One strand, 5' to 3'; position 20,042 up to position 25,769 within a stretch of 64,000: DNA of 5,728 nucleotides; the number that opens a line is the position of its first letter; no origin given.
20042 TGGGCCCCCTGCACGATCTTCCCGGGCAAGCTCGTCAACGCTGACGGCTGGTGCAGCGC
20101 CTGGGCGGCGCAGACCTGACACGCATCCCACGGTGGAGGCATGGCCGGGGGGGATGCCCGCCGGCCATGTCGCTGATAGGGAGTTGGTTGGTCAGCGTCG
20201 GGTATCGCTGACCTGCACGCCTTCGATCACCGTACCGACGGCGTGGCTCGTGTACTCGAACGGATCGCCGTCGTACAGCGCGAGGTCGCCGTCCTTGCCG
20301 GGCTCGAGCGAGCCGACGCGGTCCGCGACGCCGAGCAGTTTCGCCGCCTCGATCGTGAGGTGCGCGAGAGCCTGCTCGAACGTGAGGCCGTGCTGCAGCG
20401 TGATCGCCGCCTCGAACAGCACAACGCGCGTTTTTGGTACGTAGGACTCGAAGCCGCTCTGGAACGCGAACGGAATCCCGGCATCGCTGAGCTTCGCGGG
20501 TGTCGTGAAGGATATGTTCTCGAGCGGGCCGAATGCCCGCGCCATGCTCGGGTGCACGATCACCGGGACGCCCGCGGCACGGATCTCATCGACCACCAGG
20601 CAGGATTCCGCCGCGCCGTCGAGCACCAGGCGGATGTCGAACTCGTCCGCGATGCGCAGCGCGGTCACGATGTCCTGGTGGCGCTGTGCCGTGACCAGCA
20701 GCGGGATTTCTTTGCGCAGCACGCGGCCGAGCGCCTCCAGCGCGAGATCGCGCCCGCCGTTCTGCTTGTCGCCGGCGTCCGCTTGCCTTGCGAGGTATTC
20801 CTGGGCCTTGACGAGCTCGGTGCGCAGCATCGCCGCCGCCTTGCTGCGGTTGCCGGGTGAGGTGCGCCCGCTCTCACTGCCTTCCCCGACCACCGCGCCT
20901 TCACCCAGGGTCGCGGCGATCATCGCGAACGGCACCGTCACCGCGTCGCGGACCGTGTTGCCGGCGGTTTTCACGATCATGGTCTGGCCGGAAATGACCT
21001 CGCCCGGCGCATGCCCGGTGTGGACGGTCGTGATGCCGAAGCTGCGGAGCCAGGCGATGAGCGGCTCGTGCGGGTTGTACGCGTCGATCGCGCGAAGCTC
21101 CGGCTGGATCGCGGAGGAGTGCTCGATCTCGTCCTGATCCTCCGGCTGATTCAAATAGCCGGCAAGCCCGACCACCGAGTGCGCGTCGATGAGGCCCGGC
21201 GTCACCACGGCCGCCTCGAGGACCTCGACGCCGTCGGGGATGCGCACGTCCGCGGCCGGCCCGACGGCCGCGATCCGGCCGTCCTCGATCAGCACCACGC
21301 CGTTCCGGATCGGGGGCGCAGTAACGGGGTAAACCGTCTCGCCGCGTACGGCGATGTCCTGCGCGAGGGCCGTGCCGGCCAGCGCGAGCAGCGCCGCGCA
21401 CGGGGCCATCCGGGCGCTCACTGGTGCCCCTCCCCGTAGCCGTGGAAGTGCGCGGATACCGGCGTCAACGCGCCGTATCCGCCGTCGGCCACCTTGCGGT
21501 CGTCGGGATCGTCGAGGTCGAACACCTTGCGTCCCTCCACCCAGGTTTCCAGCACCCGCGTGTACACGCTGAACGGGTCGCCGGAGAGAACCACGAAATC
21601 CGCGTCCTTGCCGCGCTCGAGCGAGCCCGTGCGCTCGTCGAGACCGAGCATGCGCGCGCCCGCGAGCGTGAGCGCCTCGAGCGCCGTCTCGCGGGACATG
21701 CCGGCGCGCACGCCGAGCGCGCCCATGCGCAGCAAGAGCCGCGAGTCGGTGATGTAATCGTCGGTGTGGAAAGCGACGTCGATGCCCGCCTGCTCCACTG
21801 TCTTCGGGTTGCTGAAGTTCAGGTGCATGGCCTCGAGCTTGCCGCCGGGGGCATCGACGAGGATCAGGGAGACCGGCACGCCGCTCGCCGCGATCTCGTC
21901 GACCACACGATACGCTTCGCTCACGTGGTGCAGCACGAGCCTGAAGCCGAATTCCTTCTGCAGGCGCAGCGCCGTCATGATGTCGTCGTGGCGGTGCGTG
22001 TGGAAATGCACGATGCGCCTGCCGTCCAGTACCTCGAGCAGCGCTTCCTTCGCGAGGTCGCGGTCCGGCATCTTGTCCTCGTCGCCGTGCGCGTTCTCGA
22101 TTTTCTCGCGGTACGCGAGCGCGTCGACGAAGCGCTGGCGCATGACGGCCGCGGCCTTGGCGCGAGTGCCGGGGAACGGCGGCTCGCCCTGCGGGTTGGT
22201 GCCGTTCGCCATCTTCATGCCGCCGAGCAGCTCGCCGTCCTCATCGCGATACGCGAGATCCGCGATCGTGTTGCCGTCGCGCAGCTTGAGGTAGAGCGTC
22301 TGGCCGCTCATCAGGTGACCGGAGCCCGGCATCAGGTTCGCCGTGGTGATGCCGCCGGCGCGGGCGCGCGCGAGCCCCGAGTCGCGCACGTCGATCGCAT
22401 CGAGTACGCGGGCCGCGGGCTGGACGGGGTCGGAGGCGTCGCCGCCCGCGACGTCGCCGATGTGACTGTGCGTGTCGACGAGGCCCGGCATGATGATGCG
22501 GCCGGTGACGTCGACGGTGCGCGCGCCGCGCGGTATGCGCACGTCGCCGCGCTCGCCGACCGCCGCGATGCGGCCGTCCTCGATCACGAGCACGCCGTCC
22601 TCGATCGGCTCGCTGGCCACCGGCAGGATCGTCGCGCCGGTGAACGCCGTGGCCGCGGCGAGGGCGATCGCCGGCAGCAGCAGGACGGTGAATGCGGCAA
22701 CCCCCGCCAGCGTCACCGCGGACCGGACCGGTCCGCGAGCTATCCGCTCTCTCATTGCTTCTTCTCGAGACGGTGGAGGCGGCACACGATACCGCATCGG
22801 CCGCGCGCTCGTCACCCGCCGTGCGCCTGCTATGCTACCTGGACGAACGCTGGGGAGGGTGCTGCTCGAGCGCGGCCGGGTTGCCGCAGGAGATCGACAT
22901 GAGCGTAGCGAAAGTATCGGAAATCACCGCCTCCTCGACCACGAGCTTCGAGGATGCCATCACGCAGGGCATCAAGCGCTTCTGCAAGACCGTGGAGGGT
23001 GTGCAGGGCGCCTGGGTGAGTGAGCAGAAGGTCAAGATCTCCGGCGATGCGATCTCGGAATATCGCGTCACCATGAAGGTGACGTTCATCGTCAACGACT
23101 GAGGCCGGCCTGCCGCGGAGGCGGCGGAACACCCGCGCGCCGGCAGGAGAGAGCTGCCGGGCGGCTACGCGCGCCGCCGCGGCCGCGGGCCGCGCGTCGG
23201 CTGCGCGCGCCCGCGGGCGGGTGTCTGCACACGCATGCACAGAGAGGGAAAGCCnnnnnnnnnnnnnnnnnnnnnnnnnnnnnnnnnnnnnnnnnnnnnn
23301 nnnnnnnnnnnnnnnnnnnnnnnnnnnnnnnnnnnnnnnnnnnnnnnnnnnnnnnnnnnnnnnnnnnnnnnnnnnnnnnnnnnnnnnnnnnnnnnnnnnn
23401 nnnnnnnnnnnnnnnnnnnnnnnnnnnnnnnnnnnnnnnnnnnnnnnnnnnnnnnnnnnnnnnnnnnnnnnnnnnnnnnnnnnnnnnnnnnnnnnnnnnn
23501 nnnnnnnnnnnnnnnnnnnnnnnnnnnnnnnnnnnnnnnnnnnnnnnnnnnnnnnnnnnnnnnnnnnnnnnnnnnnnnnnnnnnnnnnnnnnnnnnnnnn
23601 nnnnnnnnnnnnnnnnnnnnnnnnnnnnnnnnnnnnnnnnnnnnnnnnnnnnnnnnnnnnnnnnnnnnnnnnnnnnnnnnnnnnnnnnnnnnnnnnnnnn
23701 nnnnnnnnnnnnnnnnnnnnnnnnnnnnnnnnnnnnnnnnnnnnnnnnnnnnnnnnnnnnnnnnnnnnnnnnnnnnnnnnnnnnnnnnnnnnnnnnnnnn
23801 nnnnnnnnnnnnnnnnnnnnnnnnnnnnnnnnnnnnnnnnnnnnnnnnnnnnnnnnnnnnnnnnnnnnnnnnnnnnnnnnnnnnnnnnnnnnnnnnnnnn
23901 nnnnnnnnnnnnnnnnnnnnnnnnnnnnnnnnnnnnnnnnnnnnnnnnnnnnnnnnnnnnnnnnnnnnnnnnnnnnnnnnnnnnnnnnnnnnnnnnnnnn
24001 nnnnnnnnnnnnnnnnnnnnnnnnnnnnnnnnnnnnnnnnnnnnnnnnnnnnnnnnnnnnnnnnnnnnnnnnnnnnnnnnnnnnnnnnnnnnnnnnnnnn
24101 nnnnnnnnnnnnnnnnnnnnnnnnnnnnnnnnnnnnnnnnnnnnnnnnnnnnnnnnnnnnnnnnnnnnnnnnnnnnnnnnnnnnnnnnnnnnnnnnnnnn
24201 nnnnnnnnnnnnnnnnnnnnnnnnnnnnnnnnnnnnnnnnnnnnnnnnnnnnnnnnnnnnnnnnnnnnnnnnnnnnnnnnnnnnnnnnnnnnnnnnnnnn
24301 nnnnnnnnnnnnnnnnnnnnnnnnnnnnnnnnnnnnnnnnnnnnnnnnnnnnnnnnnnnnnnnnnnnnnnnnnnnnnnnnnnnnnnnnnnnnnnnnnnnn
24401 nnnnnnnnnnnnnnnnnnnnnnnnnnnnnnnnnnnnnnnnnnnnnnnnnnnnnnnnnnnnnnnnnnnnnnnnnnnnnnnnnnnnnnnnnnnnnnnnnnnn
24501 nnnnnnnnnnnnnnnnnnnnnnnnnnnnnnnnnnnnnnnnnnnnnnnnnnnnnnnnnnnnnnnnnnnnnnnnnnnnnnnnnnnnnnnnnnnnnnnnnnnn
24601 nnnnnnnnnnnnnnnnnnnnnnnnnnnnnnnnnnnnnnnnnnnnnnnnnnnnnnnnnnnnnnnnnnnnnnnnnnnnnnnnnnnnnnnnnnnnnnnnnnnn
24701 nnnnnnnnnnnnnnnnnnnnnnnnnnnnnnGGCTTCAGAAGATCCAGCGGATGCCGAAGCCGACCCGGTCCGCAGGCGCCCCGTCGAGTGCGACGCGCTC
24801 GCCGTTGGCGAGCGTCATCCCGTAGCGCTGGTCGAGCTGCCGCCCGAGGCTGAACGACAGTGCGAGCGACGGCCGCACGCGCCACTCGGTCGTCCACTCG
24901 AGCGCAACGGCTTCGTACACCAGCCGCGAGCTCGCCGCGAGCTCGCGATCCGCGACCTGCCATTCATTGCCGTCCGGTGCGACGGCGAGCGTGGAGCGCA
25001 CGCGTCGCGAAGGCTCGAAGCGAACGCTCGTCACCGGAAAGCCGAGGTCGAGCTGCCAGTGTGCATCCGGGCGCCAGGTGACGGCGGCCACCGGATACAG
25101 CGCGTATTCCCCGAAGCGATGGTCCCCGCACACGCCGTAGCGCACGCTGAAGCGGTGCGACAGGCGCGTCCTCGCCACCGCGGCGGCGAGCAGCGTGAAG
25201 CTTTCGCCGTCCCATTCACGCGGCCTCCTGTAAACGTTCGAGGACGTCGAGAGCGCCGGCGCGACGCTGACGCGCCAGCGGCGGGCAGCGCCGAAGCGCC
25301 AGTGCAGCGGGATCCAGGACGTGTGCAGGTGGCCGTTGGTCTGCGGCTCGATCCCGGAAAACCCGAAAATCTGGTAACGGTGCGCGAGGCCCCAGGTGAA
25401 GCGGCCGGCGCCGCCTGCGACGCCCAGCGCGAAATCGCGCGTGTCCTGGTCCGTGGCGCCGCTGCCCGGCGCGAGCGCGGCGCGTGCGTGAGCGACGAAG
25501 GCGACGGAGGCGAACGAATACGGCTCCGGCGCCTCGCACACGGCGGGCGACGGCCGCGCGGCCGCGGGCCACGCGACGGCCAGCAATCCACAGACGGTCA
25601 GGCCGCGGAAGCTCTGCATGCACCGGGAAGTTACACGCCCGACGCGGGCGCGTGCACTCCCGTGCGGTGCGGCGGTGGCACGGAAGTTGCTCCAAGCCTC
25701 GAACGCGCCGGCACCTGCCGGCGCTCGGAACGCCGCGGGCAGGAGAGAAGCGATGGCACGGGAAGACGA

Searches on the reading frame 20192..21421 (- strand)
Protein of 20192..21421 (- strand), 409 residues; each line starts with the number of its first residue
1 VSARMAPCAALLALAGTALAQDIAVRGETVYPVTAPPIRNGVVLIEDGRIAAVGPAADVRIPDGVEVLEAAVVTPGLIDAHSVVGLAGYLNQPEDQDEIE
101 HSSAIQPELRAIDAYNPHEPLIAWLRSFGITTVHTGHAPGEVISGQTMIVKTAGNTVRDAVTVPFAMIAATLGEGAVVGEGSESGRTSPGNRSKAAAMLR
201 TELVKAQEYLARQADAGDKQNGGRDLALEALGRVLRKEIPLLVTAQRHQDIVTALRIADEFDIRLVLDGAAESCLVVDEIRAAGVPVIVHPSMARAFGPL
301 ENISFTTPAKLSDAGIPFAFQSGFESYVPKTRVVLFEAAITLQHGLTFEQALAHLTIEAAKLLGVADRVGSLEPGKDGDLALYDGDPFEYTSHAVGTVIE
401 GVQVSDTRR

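Call 60: search_protein_families(library=pfam, proteins=[window:20192-21421:-], max_evalue=0.001)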
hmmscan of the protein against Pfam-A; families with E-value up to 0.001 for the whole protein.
window:20192-21421:- (409 aa): 3 families
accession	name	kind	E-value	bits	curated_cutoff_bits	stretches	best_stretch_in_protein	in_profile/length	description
PF07969.17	Amidohydro_3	-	1.1e-12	48.6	29.7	1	342-404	403-471/472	Amidohydrolase family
PF01979.26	Amidohydro_1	-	4.7e-10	39.7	25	1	343-391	278-323/345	Amidohydrolase family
PF22039.1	HUTI_composite_bact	-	7.7e-06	25.9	25.5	1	41-60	1-20/26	Imidazolonepropionase-like composite domain, bacteria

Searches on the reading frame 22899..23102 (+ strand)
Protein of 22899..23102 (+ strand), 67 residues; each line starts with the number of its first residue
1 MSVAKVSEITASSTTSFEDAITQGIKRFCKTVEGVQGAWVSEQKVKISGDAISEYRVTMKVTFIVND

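Call 59: search_protein_families(library=pfam, proteins=[window:22899-23102:+], max_evalue=0.01)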
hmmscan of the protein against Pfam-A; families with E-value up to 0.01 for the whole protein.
window:22899-23102:+ (67 aa): 1 family
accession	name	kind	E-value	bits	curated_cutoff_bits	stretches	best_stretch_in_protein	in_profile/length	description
PF07311.17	Dodecin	-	4e-20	72.3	22.5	1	3-65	1-63/64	Dodecin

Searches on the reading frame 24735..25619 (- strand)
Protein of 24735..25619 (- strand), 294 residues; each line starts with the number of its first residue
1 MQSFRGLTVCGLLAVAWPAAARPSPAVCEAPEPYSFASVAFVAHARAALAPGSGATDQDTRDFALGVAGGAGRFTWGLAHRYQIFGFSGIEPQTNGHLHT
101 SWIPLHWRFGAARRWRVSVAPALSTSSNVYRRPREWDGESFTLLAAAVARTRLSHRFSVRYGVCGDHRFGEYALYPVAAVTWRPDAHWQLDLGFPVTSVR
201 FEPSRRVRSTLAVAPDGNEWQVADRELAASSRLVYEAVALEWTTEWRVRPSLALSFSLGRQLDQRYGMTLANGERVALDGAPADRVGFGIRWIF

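Call 59: search_protein_families(library=pfam, proteins=[window:24735-25619:-], max_evalue=0.01)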
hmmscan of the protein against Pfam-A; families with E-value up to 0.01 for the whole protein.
window:24735-25619:- (294 aa): 1 family
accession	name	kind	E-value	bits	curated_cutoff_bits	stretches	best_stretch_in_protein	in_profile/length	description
PF19783.5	DUF6268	-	7.6e-06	25.6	22.8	1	125-262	105-243/279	Domain of unknown function (DUF6268)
